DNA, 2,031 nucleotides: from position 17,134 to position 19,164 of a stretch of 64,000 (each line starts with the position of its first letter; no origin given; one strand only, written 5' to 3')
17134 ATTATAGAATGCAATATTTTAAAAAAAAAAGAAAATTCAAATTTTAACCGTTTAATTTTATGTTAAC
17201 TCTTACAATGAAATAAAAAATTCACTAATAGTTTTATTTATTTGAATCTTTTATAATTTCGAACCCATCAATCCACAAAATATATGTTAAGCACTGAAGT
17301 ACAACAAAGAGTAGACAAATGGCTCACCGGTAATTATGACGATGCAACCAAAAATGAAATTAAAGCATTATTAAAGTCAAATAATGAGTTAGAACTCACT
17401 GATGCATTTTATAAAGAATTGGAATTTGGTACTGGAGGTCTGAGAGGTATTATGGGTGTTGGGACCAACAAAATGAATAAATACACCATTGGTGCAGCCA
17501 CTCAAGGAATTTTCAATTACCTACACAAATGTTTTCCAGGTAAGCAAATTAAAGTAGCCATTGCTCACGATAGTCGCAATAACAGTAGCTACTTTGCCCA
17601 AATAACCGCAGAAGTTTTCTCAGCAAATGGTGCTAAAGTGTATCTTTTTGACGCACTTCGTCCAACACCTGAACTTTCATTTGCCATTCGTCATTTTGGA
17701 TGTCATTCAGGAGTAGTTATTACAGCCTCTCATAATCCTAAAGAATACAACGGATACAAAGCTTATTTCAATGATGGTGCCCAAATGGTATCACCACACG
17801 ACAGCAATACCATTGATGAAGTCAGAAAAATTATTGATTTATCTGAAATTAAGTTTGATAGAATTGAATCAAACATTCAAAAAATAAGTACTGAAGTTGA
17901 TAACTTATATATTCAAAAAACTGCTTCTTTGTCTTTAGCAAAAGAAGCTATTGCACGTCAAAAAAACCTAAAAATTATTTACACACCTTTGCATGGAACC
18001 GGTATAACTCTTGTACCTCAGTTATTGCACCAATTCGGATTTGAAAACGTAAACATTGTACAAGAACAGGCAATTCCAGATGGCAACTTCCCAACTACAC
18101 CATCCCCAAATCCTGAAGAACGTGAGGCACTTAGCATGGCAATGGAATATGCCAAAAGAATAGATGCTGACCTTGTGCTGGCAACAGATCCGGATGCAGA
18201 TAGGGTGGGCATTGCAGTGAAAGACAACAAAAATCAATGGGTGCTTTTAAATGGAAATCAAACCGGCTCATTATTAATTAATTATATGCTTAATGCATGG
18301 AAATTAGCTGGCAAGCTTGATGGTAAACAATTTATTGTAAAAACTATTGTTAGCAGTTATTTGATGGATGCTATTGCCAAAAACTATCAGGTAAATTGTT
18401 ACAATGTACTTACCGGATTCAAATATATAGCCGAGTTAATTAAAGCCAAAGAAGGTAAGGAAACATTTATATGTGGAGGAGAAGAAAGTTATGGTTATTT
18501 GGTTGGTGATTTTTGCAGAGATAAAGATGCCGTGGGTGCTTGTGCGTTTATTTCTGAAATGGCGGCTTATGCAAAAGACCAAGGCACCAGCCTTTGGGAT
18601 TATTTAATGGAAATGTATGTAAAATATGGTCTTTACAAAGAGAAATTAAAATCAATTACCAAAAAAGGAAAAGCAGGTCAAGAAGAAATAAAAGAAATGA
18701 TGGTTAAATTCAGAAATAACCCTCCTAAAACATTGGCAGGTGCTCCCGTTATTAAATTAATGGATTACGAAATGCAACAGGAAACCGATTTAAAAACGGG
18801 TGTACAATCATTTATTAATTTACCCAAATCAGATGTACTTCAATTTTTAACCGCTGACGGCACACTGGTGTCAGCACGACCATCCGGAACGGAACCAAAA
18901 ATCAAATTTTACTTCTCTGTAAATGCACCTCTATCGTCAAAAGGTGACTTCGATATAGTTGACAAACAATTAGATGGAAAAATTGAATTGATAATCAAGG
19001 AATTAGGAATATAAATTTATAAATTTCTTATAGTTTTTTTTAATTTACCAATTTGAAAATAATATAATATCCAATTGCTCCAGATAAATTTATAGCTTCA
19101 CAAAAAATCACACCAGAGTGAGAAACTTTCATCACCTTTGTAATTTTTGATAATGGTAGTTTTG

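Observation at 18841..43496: ~24.3-kb island bracketed by a 174-bp duplication of the phosphoglucomutase gene tail, with no recombinase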

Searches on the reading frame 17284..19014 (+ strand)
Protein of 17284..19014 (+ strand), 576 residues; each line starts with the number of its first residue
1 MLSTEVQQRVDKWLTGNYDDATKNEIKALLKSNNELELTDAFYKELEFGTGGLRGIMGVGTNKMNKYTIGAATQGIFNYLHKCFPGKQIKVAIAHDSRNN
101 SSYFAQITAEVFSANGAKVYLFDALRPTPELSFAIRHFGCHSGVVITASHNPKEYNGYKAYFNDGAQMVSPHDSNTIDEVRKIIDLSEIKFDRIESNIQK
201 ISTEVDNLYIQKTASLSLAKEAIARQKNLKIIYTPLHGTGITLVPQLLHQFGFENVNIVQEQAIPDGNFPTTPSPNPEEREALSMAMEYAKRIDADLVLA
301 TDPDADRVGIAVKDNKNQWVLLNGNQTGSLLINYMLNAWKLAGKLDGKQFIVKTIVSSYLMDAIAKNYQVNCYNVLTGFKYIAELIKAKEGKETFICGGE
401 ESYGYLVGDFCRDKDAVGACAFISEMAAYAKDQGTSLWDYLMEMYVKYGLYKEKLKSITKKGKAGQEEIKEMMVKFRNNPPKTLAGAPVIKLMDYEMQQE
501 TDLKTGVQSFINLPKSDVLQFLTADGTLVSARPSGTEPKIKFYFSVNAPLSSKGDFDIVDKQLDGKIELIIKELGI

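Call 6: search_protein_families(library=pfam, proteins=[window:17284-19014:+])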
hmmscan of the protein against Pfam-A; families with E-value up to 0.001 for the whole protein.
window:17284-19014:+ (576 aa): 4 families
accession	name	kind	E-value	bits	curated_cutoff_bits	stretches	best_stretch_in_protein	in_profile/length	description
PF02878.22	PGM_PMM_I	-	9.8e-40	135.9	22.5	1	47-180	3-131/138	Phosphoglucomutase/phosphomannomutase, alpha/beta/alpha domain I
PF02879.22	PGM_PMM_II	-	5.1e-28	98.1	29.3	1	217-314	11-100/103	Phosphoglucomutase/phosphomannomutase, alpha/beta/alpha domain II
PF02880.22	PGM_PMM_III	-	5.5e-22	78.5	20.7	1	323-447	1-114/115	Phosphoglucomutase/phosphomannomutase, alpha/beta/alpha domain III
PF00408.26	PGM_PMM_IV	-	2.5e-05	24.7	23.1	1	510-544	21-50/68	Phosphoglucomutase/phosphomannomutase, C-terminal domain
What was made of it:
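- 17284..19014 (+): Working phosphoglucomutase/phospho-sugar mutase gene (pgm), 576 aa. All four PGM_PMM domains are present (call 6).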

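Call 8: search_protein_families(library=ncbifam, proteins=[window:17284-19014:+], max_evalue=0.01)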
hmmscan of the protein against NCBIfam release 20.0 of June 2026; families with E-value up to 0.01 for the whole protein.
window:17284-19014:+ (576 aa): 9 families
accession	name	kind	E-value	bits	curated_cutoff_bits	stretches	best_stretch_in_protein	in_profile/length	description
TIGR03990.1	Arch_GlmM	equivalog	1.1e-55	189.3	439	1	48-486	4-400/444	phosphoglucosamine mutase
TIGR01455.1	glmM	equivalog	8.7e-24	84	447.55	1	48-445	1-365/442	phosphoglucosamine mutase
TIGR01132.1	pgm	equivalog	1.2e-23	83.4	778.05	1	42-543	36-520/546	phosphoglucomutase (alpha-D-glucose-1,6-bisphosphate-dependent)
NF007088.0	PRK09542.1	equivalog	6.5e-22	78.1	618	1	53-453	17-377/456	phosphomannomutase/phosphoglucomutase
NF046027.1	PhglucPhmanMutPgmG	equivalog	2.6e-20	72.5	600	1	53-338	15-272/460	phosphoglucomutase/phosphomannomutase PgmG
NF005737.0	PRK07564.1-1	equivalog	5.8e-17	61.5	378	1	42-492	10-452/543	alpha-D-glucose phosphate-specific phosphoglucomutase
NF011943.0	PRK15414.1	subfamily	4.5e-12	45.7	801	1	92-414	42-342/456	phosphomannomutase CpsG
NF045968.1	mutase_MAG5620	subfamily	2.7e-07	29.7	115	2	76-233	13-165/467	MAG5620 family putative phospho-sugar mutase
NF041575.1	antitoxPezA_Strep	equivalog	0.0068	16.4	290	0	277-327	69-119/158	type II toxin-antitoxin system antitoxin PezA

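Call 9: find_related_loci(query=window:17284-19014:+, collection=genome_contigs, flank=10000)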
Query window:17284-19014:+ (576 aa) in genome_contigs; peptide patterns used: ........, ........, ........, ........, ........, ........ (x = any residue, [..] = any of these).
80 stretches matched a pattern; 13 encode a relative of the query (tblastn E <= 1e-3); 13 distinct loci.
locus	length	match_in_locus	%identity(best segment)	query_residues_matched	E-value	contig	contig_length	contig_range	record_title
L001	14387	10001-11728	73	1-576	0e+0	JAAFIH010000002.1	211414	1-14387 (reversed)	MAG: Cytophagales bacterium isolate bin10.concoct.b28b32b33.016 WN_Cytophagales_18_scaffold_2, whole genome shotgun sequ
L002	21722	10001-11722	72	1-574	0e+0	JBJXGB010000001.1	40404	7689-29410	MAG: Cytophagales bacterium isolate F1F2.bin.38 k127_3054473, whole genome shotgun sequence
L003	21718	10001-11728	70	1-576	0e+0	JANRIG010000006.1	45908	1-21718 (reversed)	MAG: Cytophagales bacterium isolate bins.1 k141_3349425, whole genome shotgun sequence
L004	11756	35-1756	67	2-575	0e+0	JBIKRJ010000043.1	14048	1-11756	MAG: Cytophagales bacterium isolate ME2015-06-08_3300042430_group6_bin52 Rohwer_bin649_scaffold_2829_c1, whole genome sh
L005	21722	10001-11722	68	2-575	0e+0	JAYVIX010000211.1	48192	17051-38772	MAG: Cytophagales bacterium isolate GL51_Up_metabinner_6_sub GL51_Up_metabinner_6_sub_210, whole genome shotgun sequence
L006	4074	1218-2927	66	7-576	0e+0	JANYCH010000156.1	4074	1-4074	MAG: Cytophagales bacterium isolate 336R_metabinner_134 336R_k141_2502490, whole genome shotgun sequence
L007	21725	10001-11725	67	2-576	0e+0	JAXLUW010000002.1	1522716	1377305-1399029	MAG: Cytophagales bacterium isolate STL-BAC40 C1.163.fa-2, whole genome shotgun sequence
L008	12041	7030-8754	67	2-576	0e+0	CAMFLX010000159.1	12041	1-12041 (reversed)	MAG: uncultured Cytophagales bacterium isolate SRR12456171_bin.15_metaWRAP_v1.3_MAG genome assembly, contig: ERZ12289969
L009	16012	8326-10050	66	2-576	0e+0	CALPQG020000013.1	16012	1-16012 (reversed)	MAG: Bifidobacterium breve isolate HRS-ES12-bin-165 genome assembly, contig: HRS-ES5-C1064, whole genome shotgun sequenc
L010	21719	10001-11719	67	2-574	0e+0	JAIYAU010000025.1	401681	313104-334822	MAG: Cytophagaceae bacterium isolate E1_MAG_00013 pond_E1_MAG_00013_000000000036, whole genome shotgun sequence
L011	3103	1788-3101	68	7-444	0e+0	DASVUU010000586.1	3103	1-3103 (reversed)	MAG TPA_asm: Cytophagaceae bacterium isolate SMAG_U3325 k141_369129, whole genome shotgun sequence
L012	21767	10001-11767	37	19-563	1e-116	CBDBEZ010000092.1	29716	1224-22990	MAG: Verrucomicrobiales bacterium isolate 77379cd5-1fbb-4e15-bbfc-4f10a4ebbb05 genome assembly, contig: contig_92, whole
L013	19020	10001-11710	66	7-576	0e+0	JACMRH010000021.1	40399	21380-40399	MAG: Cytophagales bacterium isolate LF-bin-49 FL-bin-49-contig-k141_125995, whole genome shotgun sequence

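Call 13: find_encoding_contigs(protein=window:17284-19014:+, flank=10000, max_places=10)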
Protein window:17284-19014:+ (576 aa): no gene with exactly this product is on record in the collection.

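Call 15: find_related_loci(query=window:17284-19014:+, collection=metagenome_contigs, flank=10000)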
Query window:17284-19014:+ (576 aa) in metagenome_contigs; peptide patterns used: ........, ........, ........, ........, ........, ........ (x = any residue, [..] = any of these).
85 stretches matched a pattern; 6 encode a relative of the query (tblastn E <= 1e-3); 6 distinct loci.
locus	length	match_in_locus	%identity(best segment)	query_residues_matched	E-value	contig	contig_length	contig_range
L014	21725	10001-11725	66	2-576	0e+0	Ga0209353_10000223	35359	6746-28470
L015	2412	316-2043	59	1-576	0e+0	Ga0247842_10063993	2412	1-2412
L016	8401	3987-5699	60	2-574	0e+0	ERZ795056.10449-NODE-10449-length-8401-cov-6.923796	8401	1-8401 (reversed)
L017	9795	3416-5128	60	2-574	0e+0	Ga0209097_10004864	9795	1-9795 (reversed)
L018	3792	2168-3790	60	1-541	0e+0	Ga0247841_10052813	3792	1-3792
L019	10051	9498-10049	74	6-189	1e-91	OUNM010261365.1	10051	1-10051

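Call 20: find_homologous_proteins(query=window:17284-19014:+, max_evalue=1e-100)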
Query window:17284-19014:+ (576 aa): 8000 proteins with E <= 1e-100 among 8000 candidates; the best 120 are listed.
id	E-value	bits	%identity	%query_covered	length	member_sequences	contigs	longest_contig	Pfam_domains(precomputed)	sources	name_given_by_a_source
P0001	0.0e+0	1305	100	100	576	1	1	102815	PF02878.23,PF00408.27,PF02879.23,PF02880.23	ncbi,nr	ncbi:MAG: phospho-sugar mutase [Bacteroidota bacterium]|nr:phospho-sugar mutase [Bacteroidota bacter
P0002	0.0e+0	1010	76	100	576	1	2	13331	PF02878.23,PF00408.27,PF02879.23,PF02880.23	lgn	-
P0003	7.5e-294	993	76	100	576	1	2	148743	PF02878.23,PF00408.27,PF02879.23,PF02880.23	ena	-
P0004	7.6e-294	993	76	100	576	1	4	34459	PF02878.23,PF00408.27,PF02879.23,PF02880.23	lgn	-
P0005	2.0e-291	986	75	100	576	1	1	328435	PF02878.23,PF00408.27,PF02879.23,PF02880.23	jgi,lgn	jgi:phosphoglucomutase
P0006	1.8e-290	982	75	100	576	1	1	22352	PF02878.23,PF00408.27,PF02879.23,PF02880.23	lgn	-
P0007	4.2e-290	981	73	100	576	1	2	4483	PF02878.23,PF00408.27,PF02879.23,PF02880.23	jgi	jgi:phosphoglucomutase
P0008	2.3e-289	979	74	100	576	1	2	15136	PF02878.23,PF00408.27,PF02879.23,PF02880.23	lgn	-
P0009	3.1e-289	978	74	100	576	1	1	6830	PF02878.23,PF00408.27,PF02879.23,PF02880.23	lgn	-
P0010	3.3e-289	978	73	100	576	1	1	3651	PF02878.23,PF00408.27,PF02879.23,PF02880.23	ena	-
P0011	9.4e-289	977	74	100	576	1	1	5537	PF02878.23,PF00408.27,PF02879.23,PF02880.23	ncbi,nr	ncbi:MAG: phospho-sugar mutase [Bacteroidetes bacterium]|nr:MAG: phospho-sugar mutase [Bacteroidota 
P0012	8.5e-288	974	75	100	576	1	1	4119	PF02878.23,PF00408.27,PF02879.23,PF02880.23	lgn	-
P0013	1.0e-287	973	75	100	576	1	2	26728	PF02878.23,PF00408.27,PF02879.23,PF02880.23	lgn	-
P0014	3.5e-287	971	73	100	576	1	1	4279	PF02878.23,PF00408.27,PF02879.23,PF02880.23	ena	-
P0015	1.4e-285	966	74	100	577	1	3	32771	PF02878.23,PF00408.27,PF02879.23,PF02880.23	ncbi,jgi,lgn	-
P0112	2.9e-254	863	64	100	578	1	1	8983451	PF02878.23,PF02879.23,PF02880.23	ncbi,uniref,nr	ncbi:phospho-sugar mutase [Rhodocytophaga rosea]|uniref:Phospho-sugar mutase n=2 Tax=Rhodocytophaga 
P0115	4.7e-254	862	64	100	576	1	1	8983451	PF02878.23,PF02879.23,PF02880.23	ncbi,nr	ncbi:phospho-sugar mutase [Rhodocytophaga rosea]|nr:phospho-sugar mutase [Rhodocytophaga rosea]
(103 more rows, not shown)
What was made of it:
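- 17284..19014 (+): It is 100% identical to an NCBI MAG protein (call 20).
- Some Cytophagales carry two pgm paralogs; Rhodocytophaga rosea has P0112 and P0115 (call 20). The source is a metagenome-assembled genome represented by a single contig and a single protein cluster member (call 20).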
